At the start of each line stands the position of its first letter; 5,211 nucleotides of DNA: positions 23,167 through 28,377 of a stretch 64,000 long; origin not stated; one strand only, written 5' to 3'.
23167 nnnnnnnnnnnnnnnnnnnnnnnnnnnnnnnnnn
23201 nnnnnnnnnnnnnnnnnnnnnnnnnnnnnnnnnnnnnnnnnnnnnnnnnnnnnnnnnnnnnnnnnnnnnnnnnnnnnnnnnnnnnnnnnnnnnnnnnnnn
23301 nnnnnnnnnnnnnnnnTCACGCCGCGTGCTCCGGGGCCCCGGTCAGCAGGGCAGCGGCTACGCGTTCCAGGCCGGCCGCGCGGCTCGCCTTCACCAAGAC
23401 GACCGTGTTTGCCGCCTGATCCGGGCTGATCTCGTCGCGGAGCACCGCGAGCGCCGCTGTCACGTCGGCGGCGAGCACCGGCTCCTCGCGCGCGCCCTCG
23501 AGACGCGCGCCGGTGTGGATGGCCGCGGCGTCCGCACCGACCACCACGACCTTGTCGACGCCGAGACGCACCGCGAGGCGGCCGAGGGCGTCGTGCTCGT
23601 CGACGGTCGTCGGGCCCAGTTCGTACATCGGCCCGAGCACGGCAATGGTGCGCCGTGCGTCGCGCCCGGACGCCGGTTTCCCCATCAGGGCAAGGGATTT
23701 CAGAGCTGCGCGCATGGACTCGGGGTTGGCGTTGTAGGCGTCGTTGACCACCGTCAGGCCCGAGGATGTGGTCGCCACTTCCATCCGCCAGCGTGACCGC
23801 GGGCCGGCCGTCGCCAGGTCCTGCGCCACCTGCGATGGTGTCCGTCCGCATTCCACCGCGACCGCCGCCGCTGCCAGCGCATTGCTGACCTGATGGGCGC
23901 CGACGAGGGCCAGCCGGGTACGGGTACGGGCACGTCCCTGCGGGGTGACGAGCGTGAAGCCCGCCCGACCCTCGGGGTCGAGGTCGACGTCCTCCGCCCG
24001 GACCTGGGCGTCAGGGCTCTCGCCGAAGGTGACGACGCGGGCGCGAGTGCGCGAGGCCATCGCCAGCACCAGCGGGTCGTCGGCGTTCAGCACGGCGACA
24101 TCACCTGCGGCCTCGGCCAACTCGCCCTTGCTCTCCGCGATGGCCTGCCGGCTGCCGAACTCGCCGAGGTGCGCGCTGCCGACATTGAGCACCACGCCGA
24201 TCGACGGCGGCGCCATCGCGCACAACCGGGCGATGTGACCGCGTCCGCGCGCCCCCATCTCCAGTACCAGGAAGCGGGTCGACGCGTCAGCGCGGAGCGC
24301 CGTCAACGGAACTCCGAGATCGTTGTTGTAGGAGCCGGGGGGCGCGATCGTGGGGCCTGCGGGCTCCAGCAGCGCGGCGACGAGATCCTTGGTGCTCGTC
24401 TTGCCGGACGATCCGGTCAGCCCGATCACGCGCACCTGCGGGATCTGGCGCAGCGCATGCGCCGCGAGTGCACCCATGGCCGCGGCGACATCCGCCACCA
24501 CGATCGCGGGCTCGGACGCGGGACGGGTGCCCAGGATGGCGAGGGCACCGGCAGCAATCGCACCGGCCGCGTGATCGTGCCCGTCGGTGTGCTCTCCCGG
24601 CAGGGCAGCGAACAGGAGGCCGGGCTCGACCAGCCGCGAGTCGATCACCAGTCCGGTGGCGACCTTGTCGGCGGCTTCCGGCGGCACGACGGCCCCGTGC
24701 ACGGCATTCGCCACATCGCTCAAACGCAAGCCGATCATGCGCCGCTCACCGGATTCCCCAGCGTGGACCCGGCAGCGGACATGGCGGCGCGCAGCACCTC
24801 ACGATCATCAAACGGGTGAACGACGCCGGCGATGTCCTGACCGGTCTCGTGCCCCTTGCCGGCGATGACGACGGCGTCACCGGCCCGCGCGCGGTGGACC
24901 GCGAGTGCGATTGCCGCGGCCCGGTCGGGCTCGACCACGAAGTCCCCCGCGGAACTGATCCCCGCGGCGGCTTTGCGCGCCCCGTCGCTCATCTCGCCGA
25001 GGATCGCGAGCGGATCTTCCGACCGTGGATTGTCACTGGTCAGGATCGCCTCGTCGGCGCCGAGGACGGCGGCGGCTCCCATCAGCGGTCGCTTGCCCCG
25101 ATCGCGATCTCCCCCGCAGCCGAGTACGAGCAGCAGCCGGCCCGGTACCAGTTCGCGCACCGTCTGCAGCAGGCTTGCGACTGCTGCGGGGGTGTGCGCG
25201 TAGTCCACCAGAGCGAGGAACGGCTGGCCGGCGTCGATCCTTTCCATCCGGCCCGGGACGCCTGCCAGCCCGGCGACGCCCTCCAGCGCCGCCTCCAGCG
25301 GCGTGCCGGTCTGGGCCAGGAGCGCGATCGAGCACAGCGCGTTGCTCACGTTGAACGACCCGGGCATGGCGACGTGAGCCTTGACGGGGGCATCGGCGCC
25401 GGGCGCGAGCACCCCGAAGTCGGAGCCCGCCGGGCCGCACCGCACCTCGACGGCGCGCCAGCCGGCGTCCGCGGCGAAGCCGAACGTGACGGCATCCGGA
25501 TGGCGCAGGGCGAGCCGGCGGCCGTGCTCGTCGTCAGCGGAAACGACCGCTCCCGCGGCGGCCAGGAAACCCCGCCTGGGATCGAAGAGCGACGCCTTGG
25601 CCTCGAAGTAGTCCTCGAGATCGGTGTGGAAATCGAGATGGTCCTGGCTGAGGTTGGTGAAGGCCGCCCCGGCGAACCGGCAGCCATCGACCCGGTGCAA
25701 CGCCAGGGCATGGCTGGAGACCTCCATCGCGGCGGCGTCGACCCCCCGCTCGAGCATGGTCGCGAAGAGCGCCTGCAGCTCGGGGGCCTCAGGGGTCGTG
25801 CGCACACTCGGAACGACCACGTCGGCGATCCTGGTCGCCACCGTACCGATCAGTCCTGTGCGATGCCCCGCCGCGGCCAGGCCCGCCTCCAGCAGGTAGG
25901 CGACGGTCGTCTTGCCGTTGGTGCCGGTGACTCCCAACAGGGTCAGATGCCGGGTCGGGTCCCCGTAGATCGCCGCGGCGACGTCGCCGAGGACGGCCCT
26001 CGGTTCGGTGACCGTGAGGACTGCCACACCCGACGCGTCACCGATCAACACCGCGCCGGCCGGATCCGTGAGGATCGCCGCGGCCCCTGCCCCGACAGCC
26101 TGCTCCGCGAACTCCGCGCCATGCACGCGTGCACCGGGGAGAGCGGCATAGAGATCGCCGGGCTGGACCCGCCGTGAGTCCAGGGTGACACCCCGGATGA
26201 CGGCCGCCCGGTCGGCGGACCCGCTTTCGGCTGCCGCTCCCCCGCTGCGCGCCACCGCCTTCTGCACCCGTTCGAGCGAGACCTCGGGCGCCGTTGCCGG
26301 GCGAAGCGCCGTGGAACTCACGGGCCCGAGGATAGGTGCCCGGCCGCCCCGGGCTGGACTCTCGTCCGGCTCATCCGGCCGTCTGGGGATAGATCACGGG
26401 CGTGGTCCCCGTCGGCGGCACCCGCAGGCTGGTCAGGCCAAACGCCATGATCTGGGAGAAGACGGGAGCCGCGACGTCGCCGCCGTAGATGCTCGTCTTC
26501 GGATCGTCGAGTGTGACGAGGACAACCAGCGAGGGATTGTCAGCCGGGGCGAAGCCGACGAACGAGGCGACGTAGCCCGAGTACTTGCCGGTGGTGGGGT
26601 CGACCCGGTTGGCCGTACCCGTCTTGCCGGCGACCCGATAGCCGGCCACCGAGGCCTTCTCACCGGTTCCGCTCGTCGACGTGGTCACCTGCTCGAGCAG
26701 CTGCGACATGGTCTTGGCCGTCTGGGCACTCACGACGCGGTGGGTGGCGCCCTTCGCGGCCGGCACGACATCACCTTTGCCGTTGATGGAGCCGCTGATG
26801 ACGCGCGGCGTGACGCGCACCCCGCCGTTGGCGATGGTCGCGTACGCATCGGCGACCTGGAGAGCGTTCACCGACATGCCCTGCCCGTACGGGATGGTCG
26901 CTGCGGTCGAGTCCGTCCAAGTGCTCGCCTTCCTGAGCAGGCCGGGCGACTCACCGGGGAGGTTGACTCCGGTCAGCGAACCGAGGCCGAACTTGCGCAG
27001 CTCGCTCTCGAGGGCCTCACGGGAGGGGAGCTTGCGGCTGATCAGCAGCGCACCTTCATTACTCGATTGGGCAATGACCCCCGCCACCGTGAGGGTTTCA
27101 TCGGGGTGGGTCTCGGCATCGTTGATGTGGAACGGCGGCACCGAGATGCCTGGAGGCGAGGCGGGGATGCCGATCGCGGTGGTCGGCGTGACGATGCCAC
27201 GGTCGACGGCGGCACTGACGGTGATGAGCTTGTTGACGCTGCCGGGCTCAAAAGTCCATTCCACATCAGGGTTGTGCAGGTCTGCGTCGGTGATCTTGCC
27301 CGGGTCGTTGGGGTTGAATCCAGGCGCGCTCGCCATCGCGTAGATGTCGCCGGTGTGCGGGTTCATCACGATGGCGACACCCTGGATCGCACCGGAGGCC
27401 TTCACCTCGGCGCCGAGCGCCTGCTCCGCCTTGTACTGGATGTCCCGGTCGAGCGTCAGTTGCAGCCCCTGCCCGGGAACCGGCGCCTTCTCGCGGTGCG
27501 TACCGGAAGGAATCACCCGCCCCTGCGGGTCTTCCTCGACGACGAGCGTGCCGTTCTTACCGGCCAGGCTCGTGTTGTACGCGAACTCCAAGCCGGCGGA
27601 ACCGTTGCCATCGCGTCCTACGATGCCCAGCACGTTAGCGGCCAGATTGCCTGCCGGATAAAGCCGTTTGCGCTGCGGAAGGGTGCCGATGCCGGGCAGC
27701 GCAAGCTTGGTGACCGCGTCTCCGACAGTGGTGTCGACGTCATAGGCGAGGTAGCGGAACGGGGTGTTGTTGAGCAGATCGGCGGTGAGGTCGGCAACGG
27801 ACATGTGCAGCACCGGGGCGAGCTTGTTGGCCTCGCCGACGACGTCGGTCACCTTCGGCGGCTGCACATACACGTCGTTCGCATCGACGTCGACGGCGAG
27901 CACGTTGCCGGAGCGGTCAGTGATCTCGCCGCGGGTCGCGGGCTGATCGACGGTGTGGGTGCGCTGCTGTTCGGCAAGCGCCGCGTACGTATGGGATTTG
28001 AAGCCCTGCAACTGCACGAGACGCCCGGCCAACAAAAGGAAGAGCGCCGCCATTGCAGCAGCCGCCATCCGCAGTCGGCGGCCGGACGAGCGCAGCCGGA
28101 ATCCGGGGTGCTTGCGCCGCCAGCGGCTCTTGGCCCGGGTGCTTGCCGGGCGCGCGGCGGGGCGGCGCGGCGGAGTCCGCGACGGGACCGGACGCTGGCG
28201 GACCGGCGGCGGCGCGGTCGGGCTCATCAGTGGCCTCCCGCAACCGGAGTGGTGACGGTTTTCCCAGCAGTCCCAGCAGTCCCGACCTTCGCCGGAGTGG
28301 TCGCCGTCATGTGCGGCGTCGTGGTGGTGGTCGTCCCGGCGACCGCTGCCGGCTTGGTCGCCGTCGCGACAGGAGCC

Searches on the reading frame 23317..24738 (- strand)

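Call 3: search_protein_families(library=pfam, proteins=[window:23317-24738:-])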
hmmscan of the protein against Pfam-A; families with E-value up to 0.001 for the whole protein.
window:23317-24738:- (473 aa): 3 families
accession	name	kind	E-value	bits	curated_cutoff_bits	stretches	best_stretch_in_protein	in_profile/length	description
PF08245.18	Mur_ligase_M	-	8.4e-42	143.8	24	1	108-294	2-200/200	Mur ligase middle domain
PF02875.26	Mur_ligase_C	-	2.2e-18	67.8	28.4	1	318-453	2-127/127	Mur ligase, glutamate ligase domain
PF01225.30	Mur_ligase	-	5.8e-09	36.6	21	1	28-90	3-69/95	Mur ligase family, catalytic domain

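Call 4: search_protein_families(library=ncbifam, proteins=[window:23317-24738:-])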
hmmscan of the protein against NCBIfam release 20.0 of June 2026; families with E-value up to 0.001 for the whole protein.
window:23317-24738:- (473 aa): 24 families
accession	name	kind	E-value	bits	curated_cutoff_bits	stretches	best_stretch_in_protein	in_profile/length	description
TIGR01143.1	murF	subfamily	1.5e-116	389.8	288.6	1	32-464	1-418/418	UDP-N-acetylmuramoyl-tripeptide--D-alanyl-D-alanine ligase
NF008896.0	PRK11929.1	equivalog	2.8e-97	326.7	1023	1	8-466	508-958/965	bifunctional UDP-N-acetylmuramoyl-L-alanyl-D-glutamate--2,6-diaminopimelate ligase MurE/UDP-N-acetylmuramoyl-tripeptide--D-alanyl-D-alanine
NF008041.0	PRK10773.1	equivalog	3.9e-75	253.3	551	1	1-464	1-447/453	UDP-N-acetylmuramoyl-tripeptide--D-alanyl-D-alanine ligase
NF010693.0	PRK14093.1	equivalog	2.3e-57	194.7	544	1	9-465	12-465/479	UDP-N-acetylmuramoylalanyl-D-glutamyl-2,6-diaminopimelate--D-alanyl-D-alanine ligase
NF008897.0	PRK11930.1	equivalog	3.7e-44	151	804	1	22-464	19-453/822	bifunctional UDP-N-acetylmuramoyl-tripeptide:D-alanyl-D-alanine ligase/alanine racemase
NF001124.0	PRK00139.1-2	equivalog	7.3e-38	130.5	476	2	19-131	20-138/500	UDP-N-acetylmuramoyl-L-alanyl-D-glutamate--2,6-diaminopimelate ligase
NF001126.0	PRK00139.1-4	equivalog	1.2e-32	113.1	373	2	22-132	18-134/486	UDP-N-acetylmuramoyl-L-alanyl-D-glutamate--2,6-diaminopimelate ligase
TIGR01085.1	murE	subfamily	2.9e-31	108.9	257.3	2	26-129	3-112/472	UDP-N-acetylmuramyl-tripeptide synthetase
TIGR01087.1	murD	equivalog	6.9e-23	81.4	211.95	1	100-349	102-338/441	UDP-N-acetylmuramoyl-L-alanine--D-glutamate ligase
NF001123.0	PRK00139.1-1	equivalog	1.7e-20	73.2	586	1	21-351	14-372/493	UDP-N-acetylmuramoyl-L-alanyl-D-glutamate--2,6-diaminopimelate ligase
TIGR01082.1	murC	equivalog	5.3e-19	68.6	335.1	1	101-349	99-337/449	UDP-N-acetylmuramate--L-alanine ligase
NF053645.1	pMurC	equivalog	1.9e-17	63.1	560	2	100-239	100-244/492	pseudomurein biosynthesis peptide ligase pMurC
NF010628.0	PRK14022.1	equivalog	4.9e-16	58.5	536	2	157-346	182-358/483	UDP-N-acetylmuramoyl-L-alanyl-D-glutamate--L-lysine ligase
NF010623.0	PRK14016.1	subfamily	1.7e-14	52.9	877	1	179-352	567-756/871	cyanophycin synthetase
TIGR02068.2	cya_phycin_syn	equivalog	7.8e-14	50.6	850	1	151-353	540-755/862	cyanophycin synthetase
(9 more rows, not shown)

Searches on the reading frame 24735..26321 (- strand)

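Call 3: search_protein_families(library=pfam, proteins=[window:24735-26321:-])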
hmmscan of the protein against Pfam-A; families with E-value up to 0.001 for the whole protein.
window:24735-26321:- (528 aa): 3 families
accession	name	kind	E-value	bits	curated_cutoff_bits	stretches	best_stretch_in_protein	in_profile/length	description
PF08245.18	Mur_ligase_M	-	2.3e-47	162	24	1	131-334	1-199/200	Mur ligase middle domain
PF02875.26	Mur_ligase_C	-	8.9e-30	104.6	28.4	1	357-490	1-127/127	Mur ligase, glutamate ligase domain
PF01225.30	Mur_ligase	-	2.7e-11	44.1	21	1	42-117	2-93/95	Mur ligase family, catalytic domain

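Call 4: search_protein_families(library=ncbifam, proteins=[window:24735-26321:-])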
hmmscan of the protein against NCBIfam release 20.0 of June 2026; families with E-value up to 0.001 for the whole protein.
window:24735-26321:- (528 aa): 27 families (the best 25 are shown)
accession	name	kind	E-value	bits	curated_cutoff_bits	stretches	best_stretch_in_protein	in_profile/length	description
NF001124.0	PRK00139.1-2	equivalog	1.7e-172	574.6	476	1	34-517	20-495/500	UDP-N-acetylmuramoyl-L-alanyl-D-glutamate--2,6-diaminopimelate ligase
TIGR01085.1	murE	subfamily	1.2e-145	486.1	257.3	1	41-514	3-471/472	UDP-N-acetylmuramyl-tripeptide synthetase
NF001126.0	PRK00139.1-4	equivalog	2.9e-144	481.2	373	1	37-515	18-483/486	UDP-N-acetylmuramoyl-L-alanyl-D-glutamate--2,6-diaminopimelate ligase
NF008896.0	PRK11929.1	equivalog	5.3e-142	474.7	1023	1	29-518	20-502/965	bifunctional UDP-N-acetylmuramoyl-L-alanyl-D-glutamate--2,6-diaminopimelate ligase MurE/UDP-N-acetylmuramoyl-tripeptide--D-alanyl-D-alanine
NF001123.0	PRK00139.1-1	equivalog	2.7e-115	385.9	586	1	38-512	16-487/493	UDP-N-acetylmuramoyl-L-alanyl-D-glutamate--2,6-diaminopimelate ligase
NF010628.0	PRK14022.1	equivalog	1.8e-76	257.8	536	1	41-502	34-468/483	UDP-N-acetylmuramoyl-L-alanyl-D-glutamate--L-lysine ligase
NF001130.0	PRK00139.2-4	equivalog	9.4e-51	173.1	715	2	316-506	318-503/516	UDP-N-acetylmuramoyl-L-alanyl-D-glutamate--2,6-diaminopimelate ligase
NF001129.0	PRK00139.2-3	equivalog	3e-45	154.7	762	1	41-505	40-505/517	UDP-N-acetylmuramoyl-L-alanyl-D-glutamate--2,6-diaminopimelate ligase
NF001131.0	PRK00139.2-5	equivalog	1.6e-39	136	1000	1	101-503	84-471/483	UDP-N-acetylmuramoyl-L-alanyl-D-glutamate--2,6-diaminopimelate ligase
NF001127.0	PRK00139.2-1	equivalog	1.7e-38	132.6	997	2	317-506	319-502/520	UDP-N-acetylmuramoyl-L-alanyl-D-glutamate--2,6-diaminopimelate ligase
TIGR01143.1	murF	subfamily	1e-31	110.3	288.6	2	47-151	1-99/418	UDP-N-acetylmuramoyl-tripeptide--D-alanyl-D-alanine ligase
TIGR01087.1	murD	equivalog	1.5e-24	86.9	211.95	1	110-377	90-326/441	UDP-N-acetylmuramoyl-L-alanine--D-glutamate ligase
TIGR02068.2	cya_phycin_syn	equivalog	4.8e-23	81.1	850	2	322-488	682-848/862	cyanophycin synthetase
NF008041.0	PRK10773.1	equivalog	2.3e-21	76.1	551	1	38-401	20-360/453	UDP-N-acetylmuramoyl-tripeptide--D-alanyl-D-alanine ligase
NF010623.0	PRK14016.1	subfamily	1.6e-20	72.9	877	1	106-487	459-849/871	cyanophycin synthetase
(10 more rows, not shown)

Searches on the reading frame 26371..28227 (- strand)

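Call 3: search_protein_families(library=pfam, proteins=[window:26371-28227:-])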
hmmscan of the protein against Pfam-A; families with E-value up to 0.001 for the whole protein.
window:26371-28227:- (618 aa): 3 families
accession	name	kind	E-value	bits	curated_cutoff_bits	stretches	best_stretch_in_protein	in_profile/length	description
PF00905.27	Transpeptidase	-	3.2e-69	233.8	22.1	1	283-594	1-298/299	Penicillin binding protein transpeptidase domain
PF03717.20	PBP_dimer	-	5.3e-18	66.5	24.4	1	95-240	2-177/180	Penicillin-binding Protein dimerisation domain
PF21922.1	PBP_dimer_2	-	0.00046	20.8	27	0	187-231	24-67/83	Penicillin binding protein A dimerisation domain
